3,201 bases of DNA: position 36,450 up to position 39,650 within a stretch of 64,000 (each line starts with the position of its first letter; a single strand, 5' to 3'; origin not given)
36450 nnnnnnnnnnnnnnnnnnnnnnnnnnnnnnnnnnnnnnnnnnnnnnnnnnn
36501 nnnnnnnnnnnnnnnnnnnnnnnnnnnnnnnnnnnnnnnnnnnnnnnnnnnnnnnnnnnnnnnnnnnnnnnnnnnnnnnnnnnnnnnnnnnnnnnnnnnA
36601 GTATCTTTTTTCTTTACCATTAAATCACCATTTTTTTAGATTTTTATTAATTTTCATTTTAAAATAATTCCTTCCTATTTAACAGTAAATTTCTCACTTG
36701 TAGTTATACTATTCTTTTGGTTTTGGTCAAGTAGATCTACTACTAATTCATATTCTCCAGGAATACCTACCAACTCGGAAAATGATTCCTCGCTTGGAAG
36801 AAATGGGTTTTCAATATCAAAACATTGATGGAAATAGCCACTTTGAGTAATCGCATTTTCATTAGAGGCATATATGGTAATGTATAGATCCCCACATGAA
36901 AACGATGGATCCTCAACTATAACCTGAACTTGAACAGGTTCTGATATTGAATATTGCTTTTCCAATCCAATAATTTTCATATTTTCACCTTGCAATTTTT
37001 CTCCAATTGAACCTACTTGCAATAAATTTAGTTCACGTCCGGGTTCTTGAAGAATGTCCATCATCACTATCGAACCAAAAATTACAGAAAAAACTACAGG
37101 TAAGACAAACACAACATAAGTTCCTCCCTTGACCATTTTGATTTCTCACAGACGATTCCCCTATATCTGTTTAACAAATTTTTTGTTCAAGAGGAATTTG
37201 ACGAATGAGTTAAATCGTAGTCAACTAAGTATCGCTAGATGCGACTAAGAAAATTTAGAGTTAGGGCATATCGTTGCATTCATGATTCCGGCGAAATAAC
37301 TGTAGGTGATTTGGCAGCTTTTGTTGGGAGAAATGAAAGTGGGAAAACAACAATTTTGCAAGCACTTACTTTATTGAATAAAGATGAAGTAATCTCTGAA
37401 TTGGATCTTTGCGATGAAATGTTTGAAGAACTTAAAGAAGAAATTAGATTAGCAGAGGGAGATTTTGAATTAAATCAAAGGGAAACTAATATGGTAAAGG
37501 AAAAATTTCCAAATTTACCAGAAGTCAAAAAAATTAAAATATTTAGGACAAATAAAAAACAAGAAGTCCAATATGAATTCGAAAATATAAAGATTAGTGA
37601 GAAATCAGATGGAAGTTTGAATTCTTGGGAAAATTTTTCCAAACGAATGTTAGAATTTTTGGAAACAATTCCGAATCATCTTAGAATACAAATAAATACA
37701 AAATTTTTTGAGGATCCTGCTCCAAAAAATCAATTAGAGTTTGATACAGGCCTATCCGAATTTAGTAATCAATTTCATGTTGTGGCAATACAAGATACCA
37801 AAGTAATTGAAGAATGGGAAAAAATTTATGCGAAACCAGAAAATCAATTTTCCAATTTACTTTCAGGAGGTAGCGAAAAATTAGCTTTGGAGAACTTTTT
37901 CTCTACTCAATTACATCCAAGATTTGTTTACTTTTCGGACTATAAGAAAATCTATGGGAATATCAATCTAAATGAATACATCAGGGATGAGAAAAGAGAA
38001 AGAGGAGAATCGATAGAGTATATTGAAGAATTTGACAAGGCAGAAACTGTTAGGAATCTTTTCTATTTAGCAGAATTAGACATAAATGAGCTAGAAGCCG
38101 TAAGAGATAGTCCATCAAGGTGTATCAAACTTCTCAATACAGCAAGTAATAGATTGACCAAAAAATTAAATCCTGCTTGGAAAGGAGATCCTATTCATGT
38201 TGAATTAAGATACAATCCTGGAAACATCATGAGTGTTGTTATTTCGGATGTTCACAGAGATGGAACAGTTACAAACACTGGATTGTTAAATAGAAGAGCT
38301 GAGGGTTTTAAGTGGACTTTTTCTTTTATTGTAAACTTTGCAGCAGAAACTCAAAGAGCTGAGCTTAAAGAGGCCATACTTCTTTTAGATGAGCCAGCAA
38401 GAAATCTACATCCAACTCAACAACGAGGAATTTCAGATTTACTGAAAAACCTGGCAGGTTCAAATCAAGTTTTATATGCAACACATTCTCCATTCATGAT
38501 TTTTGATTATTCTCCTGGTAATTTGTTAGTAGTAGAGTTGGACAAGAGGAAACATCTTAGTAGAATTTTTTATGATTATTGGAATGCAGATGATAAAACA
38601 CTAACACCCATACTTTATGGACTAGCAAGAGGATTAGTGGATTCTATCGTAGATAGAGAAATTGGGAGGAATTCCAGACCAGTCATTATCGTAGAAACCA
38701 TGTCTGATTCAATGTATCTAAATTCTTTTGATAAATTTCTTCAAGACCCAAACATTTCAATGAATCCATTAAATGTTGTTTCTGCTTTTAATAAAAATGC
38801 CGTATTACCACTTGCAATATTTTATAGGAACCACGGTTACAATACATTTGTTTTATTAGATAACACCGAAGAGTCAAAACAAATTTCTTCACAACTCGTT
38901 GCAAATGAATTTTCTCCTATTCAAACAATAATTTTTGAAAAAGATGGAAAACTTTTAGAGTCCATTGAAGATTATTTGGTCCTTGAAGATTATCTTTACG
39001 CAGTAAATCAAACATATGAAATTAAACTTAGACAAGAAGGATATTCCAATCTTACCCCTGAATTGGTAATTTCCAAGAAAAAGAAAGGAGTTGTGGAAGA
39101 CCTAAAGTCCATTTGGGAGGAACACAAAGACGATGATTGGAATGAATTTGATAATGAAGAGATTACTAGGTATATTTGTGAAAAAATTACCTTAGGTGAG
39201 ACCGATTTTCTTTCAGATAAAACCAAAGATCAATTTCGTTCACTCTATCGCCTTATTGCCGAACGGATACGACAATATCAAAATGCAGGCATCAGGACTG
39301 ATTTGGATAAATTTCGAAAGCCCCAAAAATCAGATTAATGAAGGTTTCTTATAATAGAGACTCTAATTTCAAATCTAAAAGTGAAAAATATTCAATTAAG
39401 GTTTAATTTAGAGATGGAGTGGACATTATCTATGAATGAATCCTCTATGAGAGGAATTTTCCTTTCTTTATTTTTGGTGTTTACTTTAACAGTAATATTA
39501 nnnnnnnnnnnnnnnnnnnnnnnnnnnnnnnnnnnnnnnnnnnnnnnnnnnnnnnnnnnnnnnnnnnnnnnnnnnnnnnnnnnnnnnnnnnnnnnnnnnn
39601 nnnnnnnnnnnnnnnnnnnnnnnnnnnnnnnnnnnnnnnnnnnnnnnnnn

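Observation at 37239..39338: Stand-alone ABC-ATPase fused to a TOPRIM-like module (OLD / AbiL / PARIS-like): candidate single-gene defence system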

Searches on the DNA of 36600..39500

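Call 85: search_rna_families(source=window, start=36600, end=39500, threshold=evalue, max_evalue=1)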
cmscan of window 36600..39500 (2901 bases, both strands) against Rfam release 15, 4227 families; matches with E-value up to 1: 1.
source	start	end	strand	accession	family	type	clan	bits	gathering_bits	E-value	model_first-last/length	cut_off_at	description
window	38276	38342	+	RF03967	mir-1270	Gene; miRNA;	-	20.9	90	0.44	1-83/83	no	mir-1270 microRNA precursor family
